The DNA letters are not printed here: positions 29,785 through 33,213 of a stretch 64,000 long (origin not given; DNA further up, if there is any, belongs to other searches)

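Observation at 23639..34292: Type II secretion-like locus with gspF and eight prepilin-like genes but no ATPase, secretin or prepilin peptidase nearby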

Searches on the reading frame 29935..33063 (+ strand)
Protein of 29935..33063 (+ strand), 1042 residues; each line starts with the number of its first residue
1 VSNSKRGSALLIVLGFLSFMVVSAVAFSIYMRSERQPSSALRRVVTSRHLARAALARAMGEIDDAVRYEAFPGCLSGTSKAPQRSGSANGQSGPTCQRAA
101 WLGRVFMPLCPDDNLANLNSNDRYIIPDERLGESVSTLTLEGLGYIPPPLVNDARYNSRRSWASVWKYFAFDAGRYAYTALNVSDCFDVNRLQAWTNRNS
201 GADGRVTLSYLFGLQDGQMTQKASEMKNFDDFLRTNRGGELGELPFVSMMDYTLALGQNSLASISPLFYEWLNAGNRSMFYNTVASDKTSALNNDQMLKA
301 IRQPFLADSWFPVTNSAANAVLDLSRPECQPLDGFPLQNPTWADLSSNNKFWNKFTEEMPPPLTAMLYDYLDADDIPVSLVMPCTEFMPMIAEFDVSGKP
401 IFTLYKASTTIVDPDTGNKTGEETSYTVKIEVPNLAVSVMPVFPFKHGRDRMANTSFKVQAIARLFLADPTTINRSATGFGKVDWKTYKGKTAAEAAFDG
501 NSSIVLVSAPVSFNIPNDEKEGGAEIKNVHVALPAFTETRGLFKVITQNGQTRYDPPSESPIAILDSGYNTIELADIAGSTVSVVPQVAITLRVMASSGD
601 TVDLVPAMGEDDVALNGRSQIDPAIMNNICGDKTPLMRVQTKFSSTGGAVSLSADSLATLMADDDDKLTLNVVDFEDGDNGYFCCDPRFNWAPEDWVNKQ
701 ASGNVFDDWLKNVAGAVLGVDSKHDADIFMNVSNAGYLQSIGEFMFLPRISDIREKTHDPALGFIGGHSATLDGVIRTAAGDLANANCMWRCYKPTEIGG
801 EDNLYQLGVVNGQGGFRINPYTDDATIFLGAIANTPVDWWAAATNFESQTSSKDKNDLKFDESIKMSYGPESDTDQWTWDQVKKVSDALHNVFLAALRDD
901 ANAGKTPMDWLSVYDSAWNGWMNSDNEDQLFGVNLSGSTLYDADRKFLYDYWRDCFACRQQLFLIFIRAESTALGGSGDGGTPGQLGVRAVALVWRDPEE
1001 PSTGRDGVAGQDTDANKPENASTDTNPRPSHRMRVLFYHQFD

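Call 3: search_protein_families(library=pfam, proteins=[window:29935-33063:+], max_evalue=0.1)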
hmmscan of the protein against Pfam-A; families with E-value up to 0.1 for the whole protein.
window:29935-33063:+ (1042 aa): 0 families

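Call 10: find_homologous_proteins(query=window:29935-33063:+, max_evalue=0.001)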
Query window:29935-33063:+ (1042 aa): 691 proteins with E <= 0.001 among 8000 candidates; the best 120 are listed.
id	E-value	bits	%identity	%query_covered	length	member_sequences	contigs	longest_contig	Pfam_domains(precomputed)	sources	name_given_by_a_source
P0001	0.0e+0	2421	100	100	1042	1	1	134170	-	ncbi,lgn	-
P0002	0.0e+0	2007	83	100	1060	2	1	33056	-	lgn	-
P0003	0.0e+0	1962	82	100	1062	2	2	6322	-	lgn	-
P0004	0.0e+0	1819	77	100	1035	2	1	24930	-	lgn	-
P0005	0.0e+0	1449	65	100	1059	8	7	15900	-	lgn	-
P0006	0.0e+0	1397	63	100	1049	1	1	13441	-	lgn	-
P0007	0.0e+0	1326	59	100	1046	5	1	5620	-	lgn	-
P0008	0.0e+0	1149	53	100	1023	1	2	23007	-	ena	-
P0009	0.0e+0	1124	52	100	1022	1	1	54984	-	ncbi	ncbi:MAG: hypothetical protein ACI4Q3_05720 [Kiritimatiellia bacterium]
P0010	2.8e-254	864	45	100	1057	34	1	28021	-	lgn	-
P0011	6.4e-254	863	45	100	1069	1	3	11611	-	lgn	-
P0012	5.2e-249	847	44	100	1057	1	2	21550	-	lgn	-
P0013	6.9e-237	807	44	100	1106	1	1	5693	-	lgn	-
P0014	1.4e-233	796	44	100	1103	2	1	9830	-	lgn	-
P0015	4.6e-162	559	37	100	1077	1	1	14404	-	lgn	-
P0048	2.8e-154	533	36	100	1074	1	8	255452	-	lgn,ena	-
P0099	2.3e-142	494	35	100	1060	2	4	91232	-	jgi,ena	jgi:hypothetical protein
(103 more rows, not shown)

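Call 12: find_encoding_contigs(protein=P0001, flank=10000, max_places=3)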
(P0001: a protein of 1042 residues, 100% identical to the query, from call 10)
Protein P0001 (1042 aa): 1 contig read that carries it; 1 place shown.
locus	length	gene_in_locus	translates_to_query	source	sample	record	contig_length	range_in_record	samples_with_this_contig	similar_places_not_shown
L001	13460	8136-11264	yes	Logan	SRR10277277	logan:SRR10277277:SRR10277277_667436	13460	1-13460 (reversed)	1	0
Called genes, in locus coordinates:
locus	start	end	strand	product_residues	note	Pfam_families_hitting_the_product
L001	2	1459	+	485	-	?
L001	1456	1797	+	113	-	PF07892:DUF1667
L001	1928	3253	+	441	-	PF28597:T2SSF_N, PF00482:T2SSF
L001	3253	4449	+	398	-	PF07963:N_methyl (weak)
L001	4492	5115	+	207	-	PF07963:N_methyl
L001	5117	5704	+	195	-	PF07963:N_methyl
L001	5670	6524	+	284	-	PF07963:N_methyl (weak)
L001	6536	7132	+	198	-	-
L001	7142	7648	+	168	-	PF07963:N_methyl (weak)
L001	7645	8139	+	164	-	PF07963:N_methyl (weak)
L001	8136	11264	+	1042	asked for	-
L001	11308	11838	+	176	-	-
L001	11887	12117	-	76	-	-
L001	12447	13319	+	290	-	PF03807:F420_oxidored, PF14748:P5CR_dimer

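Call 13: find_encoding_contigs(protein=P0048, flank=10000, max_places=2)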
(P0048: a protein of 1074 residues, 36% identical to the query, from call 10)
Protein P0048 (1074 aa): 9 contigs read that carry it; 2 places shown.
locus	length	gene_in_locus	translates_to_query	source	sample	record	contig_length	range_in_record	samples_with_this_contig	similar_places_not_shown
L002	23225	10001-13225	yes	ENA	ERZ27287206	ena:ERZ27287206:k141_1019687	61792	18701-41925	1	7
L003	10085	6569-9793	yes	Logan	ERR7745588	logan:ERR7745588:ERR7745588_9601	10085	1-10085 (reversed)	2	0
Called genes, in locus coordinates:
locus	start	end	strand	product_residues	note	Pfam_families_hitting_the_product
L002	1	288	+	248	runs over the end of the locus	-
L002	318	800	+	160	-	-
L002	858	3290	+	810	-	PF13432:TPR_16 (faint), PF13374:TPR_10 (faint), PF13428:TPR_14 (faint), PF13181:TPR_8 (faint), PF12895:ANAPC3 (weak), PF14559:TPR_19 (weak), PF00515:TPR_1 (weak), PF07719:TPR_2 (weak), +1 more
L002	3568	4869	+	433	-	PF28597:T2SSF_N, PF00482:T2SSF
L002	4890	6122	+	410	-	-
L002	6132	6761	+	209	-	PF07963:N_methyl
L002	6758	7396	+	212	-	-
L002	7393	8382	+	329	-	-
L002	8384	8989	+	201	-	-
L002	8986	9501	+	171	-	PF07963:N_methyl (weak)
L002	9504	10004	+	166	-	PF07963:N_methyl (weak)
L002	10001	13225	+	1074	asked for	-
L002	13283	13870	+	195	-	-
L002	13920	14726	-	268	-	PF03807:F420_oxidored, PF14748:P5CR_dimer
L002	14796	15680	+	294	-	PF27881:CRWN_N (weak), PF16808:PKcGMP_CC (faint)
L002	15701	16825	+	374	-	PF14237:GYF_2 (weak)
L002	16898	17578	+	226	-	PF02142:MGS, PF01808:AICARFT_IMPCHas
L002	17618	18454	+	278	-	PF02591:Zn_ribbon_9 (weak), PF00359:PTS_EIIA_2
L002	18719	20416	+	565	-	PF05157:MshEN, PF00437:T2SSE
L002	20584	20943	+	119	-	-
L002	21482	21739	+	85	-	-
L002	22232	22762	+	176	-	PF01022:HTH_5 (weak), PF01047:MarR (faint), PF12840:HTH_20 (faint), PF25212:HVO_A0114 (faint), PF09339:HTH_IclR (faint), PF13412:HTH_24 (faint)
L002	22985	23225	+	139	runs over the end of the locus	PF22548:AEP-TOTE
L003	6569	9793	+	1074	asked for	-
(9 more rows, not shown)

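Call 14: find_encoding_contigs(protein=P0009, flank=10000, max_places=2)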
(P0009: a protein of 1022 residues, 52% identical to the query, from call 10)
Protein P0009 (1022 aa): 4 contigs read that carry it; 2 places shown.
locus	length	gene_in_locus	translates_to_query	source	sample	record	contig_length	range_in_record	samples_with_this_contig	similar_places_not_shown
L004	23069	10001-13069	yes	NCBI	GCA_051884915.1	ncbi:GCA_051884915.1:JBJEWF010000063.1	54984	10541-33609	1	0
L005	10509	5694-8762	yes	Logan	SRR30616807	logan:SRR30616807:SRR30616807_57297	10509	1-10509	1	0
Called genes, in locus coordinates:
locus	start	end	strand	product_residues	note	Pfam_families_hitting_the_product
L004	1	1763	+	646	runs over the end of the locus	PF00664:ABC_membrane, PF00005:ABC_tran, PF02463:SMC_N (weak)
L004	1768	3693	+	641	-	PF00664:ABC_membrane, PF00005:ABC_tran, PF02463:SMC_N (faint)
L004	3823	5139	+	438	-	PF28597:T2SSF_N, PF00482:T2SSF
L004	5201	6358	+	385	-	PF07963:N_methyl (weak)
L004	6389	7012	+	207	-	PF07963:N_methyl (weak)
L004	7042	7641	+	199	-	PF07963:N_methyl (weak)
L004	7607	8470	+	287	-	PF07963:N_methyl (weak)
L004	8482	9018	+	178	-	-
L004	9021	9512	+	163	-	PF07963:N_methyl (weak)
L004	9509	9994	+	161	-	PF07963:N_methyl (weak)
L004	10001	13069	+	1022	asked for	-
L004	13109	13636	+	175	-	-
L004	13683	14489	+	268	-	PF03807:F420_oxidored, PF14748:P5CR_dimer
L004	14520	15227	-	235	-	PF00072:Response_reg, PF00486:Trans_reg_C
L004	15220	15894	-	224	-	PF00512:HisKA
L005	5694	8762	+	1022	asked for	-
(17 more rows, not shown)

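Call 15: find_encoding_contigs(protein=P0099, flank=10000, max_places=2)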
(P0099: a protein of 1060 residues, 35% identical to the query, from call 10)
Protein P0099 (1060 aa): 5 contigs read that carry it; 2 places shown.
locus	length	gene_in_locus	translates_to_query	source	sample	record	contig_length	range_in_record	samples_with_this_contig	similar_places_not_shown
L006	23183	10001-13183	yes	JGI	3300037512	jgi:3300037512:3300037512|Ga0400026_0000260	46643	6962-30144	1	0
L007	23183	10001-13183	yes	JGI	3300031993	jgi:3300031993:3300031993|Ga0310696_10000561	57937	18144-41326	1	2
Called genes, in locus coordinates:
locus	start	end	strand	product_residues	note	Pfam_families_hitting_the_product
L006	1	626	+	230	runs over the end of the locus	PF00005:ABC_tran, PF13304:AAA_21 (faint)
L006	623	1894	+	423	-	PF12704:MacB_PCD, PF02687:FtsX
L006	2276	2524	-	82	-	-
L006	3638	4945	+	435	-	PF28597:T2SSF_N, PF00482:T2SSF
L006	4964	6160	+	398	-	PF07963:N_methyl (weak), PF08334:T2SSG (faint)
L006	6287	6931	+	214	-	PF07963:N_methyl (weak)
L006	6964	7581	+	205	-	-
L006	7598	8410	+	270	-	-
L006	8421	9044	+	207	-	-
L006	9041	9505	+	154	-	PF07963:N_methyl (faint)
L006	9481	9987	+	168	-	PF07963:N_methyl (faint)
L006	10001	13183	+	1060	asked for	-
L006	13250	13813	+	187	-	-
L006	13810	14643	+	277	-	PF05681:Fumerase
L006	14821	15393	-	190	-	PF05683:Fumerase_C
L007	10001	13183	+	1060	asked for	-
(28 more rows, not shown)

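Call 16: search_protein_families(library=ncbifam, proteins=[window:29935-33063:+], max_evalue=0.1)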
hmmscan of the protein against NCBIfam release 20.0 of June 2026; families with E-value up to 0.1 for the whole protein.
window:29935-33063:+ (1042 aa): 1 family
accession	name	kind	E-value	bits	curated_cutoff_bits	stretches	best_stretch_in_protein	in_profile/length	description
NF037980.1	T2SS_GspK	equivalog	0.0048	16.5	130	1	6-64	2-60/307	type II secretion system minor pseudopilin GspK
